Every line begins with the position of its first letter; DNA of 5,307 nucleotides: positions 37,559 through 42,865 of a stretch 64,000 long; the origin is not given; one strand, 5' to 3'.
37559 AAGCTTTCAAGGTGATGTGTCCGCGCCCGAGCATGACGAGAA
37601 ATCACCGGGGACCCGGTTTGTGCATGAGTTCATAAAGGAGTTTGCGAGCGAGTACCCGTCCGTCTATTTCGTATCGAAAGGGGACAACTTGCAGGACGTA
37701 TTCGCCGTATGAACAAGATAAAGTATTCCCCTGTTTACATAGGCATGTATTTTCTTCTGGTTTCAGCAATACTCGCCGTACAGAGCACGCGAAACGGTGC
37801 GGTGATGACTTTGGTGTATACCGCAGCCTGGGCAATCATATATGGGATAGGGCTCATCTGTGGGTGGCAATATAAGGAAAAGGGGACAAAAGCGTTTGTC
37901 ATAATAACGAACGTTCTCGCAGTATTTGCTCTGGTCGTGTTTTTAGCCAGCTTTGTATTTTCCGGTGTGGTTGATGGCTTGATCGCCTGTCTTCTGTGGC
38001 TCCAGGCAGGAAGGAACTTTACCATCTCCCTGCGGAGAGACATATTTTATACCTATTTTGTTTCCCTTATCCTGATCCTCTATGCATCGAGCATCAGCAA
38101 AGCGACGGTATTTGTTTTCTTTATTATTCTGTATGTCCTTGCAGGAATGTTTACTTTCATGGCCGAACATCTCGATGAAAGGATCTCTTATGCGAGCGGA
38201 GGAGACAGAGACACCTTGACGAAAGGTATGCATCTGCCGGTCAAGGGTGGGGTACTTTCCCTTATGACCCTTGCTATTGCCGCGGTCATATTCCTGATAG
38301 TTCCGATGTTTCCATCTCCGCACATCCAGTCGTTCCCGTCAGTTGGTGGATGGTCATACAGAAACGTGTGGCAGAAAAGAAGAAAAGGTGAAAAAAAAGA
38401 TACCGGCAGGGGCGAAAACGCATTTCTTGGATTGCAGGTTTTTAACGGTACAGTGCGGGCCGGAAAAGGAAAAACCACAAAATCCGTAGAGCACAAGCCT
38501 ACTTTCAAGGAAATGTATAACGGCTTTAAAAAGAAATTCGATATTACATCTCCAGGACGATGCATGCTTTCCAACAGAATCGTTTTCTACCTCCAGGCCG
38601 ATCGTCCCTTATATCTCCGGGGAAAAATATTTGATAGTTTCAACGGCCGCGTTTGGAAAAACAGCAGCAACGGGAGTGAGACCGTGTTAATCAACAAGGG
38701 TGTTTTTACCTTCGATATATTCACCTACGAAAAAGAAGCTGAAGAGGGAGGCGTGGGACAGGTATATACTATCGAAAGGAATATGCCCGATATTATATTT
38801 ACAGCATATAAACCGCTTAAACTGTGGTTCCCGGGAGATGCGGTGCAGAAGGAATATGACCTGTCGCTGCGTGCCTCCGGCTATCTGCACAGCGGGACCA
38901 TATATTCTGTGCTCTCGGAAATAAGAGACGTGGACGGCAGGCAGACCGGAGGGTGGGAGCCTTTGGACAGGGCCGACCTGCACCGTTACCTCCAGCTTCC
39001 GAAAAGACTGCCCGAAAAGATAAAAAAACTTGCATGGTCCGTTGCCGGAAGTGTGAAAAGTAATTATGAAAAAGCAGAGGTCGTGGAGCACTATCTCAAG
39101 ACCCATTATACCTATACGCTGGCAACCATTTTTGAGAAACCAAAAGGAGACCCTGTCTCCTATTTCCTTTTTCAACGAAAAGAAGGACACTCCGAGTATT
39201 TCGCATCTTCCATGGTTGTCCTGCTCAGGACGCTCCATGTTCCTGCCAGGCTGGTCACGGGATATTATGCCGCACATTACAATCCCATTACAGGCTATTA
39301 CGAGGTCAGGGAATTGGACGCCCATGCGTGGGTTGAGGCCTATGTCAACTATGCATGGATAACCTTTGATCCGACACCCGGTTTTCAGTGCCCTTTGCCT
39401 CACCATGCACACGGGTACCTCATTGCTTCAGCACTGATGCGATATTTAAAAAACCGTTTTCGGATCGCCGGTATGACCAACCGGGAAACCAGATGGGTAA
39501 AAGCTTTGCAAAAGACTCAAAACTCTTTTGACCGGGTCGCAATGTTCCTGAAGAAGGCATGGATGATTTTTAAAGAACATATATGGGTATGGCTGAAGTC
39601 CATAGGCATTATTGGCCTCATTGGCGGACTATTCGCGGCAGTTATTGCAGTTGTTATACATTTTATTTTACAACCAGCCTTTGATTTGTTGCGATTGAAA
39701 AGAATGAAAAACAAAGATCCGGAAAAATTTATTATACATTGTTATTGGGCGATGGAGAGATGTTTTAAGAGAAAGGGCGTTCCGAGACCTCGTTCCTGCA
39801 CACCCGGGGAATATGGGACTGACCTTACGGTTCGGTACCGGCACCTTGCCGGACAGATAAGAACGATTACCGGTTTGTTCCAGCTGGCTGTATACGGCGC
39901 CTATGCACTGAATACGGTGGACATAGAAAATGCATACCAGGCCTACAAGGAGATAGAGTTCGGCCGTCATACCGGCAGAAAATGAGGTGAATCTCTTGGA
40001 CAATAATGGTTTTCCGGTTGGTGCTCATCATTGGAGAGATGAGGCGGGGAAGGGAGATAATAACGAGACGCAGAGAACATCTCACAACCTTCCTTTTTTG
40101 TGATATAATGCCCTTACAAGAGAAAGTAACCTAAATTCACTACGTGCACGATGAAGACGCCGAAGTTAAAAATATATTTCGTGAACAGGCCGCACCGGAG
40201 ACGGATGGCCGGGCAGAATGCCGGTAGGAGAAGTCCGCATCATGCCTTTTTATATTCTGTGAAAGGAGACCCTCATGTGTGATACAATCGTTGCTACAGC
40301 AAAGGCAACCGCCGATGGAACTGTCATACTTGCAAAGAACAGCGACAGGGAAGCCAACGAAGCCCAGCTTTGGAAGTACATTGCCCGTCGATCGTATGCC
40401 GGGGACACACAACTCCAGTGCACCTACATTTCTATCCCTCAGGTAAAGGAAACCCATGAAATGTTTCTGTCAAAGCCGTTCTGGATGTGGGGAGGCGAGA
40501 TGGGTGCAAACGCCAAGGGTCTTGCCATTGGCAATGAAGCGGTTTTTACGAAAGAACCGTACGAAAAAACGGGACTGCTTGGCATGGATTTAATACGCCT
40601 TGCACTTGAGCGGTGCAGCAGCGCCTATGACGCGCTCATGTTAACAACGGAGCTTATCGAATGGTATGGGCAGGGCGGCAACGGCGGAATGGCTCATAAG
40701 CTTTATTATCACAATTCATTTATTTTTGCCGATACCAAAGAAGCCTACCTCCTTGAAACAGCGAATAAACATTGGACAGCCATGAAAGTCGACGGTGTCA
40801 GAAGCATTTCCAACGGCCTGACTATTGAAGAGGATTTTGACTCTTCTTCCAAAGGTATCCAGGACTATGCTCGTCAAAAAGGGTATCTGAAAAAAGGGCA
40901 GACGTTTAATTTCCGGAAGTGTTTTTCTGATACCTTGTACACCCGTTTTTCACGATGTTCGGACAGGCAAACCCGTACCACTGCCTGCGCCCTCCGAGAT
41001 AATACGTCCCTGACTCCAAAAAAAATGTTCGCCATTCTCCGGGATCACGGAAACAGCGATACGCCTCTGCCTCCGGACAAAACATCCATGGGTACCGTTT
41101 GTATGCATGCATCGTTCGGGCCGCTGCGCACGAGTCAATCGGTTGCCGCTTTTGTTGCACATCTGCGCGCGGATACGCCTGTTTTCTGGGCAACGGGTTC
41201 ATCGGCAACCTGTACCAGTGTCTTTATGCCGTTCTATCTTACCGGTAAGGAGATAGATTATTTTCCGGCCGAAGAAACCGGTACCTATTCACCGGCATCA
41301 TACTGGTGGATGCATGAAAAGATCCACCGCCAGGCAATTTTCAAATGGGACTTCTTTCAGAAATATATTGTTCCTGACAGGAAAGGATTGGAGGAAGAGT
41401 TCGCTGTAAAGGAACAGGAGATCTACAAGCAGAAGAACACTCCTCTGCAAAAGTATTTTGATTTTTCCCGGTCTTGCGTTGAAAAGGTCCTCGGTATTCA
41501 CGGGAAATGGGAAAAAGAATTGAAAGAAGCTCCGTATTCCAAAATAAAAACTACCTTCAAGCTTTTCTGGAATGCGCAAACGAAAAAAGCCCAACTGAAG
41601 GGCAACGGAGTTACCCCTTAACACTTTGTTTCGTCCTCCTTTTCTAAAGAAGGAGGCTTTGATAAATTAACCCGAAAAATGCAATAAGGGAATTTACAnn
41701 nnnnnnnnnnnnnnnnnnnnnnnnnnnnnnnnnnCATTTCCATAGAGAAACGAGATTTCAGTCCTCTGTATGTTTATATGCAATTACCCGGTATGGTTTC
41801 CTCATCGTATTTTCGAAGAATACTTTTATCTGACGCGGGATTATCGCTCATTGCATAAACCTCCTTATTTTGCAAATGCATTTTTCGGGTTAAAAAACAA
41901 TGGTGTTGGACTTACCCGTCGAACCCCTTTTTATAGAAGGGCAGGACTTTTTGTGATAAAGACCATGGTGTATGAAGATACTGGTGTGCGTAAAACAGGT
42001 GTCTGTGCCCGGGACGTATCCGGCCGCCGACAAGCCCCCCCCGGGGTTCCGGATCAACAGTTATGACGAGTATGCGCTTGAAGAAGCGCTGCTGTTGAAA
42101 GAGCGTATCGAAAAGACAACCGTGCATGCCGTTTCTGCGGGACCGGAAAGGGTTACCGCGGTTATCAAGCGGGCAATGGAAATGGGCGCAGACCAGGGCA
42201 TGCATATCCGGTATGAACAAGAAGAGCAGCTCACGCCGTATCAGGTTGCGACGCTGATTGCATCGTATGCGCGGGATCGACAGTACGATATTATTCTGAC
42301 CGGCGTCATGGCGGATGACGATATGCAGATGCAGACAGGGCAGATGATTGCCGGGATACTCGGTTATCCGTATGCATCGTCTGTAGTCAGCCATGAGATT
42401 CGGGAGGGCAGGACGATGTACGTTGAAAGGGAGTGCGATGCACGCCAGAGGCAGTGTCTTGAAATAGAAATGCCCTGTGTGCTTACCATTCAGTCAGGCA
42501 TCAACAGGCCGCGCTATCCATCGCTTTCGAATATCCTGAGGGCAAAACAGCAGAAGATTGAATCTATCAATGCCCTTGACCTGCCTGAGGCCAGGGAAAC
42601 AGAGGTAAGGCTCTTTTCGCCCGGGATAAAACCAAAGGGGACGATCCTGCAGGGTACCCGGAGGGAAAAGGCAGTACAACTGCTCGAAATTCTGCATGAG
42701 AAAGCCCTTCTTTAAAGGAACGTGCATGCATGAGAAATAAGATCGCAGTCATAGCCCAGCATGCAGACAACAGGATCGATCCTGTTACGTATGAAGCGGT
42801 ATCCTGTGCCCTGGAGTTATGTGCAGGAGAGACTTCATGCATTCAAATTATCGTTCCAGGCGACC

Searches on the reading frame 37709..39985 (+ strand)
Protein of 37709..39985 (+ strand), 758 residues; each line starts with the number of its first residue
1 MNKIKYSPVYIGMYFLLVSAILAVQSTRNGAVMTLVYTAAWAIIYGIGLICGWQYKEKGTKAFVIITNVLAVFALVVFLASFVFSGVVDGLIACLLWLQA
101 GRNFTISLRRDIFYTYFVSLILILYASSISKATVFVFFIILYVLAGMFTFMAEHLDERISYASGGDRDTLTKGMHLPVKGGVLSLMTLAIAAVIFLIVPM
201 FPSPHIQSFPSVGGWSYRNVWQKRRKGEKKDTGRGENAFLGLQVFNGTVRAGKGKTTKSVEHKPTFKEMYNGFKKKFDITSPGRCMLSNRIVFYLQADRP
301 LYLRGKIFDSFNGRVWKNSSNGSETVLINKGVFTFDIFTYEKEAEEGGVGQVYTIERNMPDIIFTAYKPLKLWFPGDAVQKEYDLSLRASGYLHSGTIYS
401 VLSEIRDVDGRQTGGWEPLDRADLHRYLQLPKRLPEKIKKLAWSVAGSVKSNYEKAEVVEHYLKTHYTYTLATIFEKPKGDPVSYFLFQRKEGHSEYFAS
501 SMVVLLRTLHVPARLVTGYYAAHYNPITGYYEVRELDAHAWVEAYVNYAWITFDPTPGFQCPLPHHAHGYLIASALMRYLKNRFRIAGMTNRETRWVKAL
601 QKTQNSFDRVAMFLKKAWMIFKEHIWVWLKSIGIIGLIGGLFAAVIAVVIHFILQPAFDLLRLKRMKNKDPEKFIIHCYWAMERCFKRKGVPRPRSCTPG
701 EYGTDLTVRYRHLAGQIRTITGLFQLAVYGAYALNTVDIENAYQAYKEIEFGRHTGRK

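Call 52: search_protein_families(library=pfam, proteins=[window:37709-39985:+])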
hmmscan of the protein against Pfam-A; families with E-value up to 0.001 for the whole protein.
window:37709-39985:+ (758 aa): 3 families
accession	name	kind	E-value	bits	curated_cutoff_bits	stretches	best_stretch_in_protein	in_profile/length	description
PF01841.26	Transglut_core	-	1.9e-23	83.2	23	1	441-555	3-108/108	Transglutaminase-like superfamily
PF11992.13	TgpA_N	-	2.7e-22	79.7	30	2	38-208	17-191/333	TgpA N-terminal domain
PF13559.11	DUF4129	-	1.5e-10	41.4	24.8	1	678-746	1-68/69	Domain of unknown function (DUF4129)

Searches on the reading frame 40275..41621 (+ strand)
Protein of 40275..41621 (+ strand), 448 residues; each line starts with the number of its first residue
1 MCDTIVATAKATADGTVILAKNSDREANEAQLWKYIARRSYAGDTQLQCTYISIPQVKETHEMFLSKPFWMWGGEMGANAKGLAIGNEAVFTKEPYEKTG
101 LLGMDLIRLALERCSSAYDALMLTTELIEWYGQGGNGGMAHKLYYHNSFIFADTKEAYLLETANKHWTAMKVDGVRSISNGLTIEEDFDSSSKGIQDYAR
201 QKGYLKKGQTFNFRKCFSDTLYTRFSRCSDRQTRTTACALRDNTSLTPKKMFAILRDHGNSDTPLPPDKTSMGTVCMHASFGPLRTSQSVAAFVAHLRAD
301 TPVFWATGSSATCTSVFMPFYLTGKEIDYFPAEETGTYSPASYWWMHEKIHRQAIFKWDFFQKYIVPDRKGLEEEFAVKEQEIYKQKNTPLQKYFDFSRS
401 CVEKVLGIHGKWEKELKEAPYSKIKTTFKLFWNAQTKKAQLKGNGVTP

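Call 25: search_protein_families(library=pfam, proteins=[window:40275-41621:+])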
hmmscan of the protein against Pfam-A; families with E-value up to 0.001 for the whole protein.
window:40275-41621:+ (448 aa): 2 families
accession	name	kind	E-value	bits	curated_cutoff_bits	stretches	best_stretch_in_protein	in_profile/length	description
PF03577.20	Peptidase_C69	-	8.3e-18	65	23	1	2-362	2-393/402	Peptidase family C69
PF03417.21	AAT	-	6.5e-06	26.4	23.2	1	48-127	22-97/225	Acyl-coenzyme A:6-aminopenicillanic acid acyl-transferase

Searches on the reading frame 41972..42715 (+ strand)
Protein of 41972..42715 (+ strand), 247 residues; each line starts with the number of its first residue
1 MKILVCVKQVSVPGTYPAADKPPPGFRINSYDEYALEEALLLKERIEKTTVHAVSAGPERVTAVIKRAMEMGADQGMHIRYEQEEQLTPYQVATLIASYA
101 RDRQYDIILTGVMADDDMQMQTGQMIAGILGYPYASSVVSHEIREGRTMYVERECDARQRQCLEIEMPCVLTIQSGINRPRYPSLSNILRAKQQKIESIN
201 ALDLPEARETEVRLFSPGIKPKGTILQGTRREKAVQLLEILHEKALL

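Call 25: search_protein_families(library=pfam, proteins=[window:41972-42715:+])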
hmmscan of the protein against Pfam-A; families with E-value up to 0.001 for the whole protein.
window:41972-42715:+ (247 aa): 1 family
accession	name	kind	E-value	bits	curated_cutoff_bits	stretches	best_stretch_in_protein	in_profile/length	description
PF01012.27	ETF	-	3.3e-34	118.7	26.7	1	27-202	12-179/181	Electron transfer flavoprotein domain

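Call 28: find_encoding_contigs(protein=window:41972-42715:+, flank=3000, max_places=10)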
Protein window:41972-42715:+ (247 aa): 8 contigs read that carry it; 7 places shown.
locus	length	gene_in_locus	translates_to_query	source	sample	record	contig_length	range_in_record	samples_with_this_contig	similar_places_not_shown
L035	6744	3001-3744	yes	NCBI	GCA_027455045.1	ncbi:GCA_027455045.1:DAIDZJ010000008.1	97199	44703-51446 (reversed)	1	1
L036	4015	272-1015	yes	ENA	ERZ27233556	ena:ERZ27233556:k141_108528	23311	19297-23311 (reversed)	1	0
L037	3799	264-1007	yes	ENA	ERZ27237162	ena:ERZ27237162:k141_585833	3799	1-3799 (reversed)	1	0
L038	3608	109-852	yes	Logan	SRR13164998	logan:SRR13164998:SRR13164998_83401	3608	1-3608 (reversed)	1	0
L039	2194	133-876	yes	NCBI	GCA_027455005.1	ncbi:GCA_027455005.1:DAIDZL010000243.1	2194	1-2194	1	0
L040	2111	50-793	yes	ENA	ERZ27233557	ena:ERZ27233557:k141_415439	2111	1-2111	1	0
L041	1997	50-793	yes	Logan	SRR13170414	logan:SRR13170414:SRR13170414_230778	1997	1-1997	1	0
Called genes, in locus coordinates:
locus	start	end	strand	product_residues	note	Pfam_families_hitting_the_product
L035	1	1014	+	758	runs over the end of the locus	PF11992:TgpA_N, PF01841:Transglut_core, PF13559:DUF4129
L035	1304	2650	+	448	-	PF03417:AAT (weak), PF03577:Peptidase_C69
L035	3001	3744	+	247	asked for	PF01012:ETF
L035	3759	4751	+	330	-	PF01012:ETF, PF00766:ETF_alpha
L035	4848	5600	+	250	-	PF24096:DUF7379, PF01674:Lipase_2, PF02089:Palm_thioest, PF05057:DUF676, PF00561:Abhydrolase_1, PF06259:Abhydrolase_8 (faint), PF07819:PGAP1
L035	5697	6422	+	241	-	PF07238:PilZ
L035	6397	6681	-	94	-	-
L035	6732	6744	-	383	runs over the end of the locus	PF00999:Na_H_Exchanger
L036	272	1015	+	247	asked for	PF01012:ETF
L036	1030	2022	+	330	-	PF01012:ETF, PF00766:ETF_alpha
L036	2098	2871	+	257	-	PF24096:DUF7379, PF01674:Lipase_2, PF02089:Palm_thioest, PF05057:DUF676, PF00561:Abhydrolase_1, PF07819:PGAP1, PF06259:Abhydrolase_8 (faint)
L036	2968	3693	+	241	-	PF07238:PilZ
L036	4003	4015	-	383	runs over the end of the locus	PF00999:Na_H_Exchanger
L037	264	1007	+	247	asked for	PF01012:ETF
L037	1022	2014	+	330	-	PF01012:ETF, PF00766:ETF_alpha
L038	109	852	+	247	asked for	PF01012:ETF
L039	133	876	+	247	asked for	PF01012:ETF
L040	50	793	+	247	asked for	PF01012:ETF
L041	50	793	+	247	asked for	PF01012:ETF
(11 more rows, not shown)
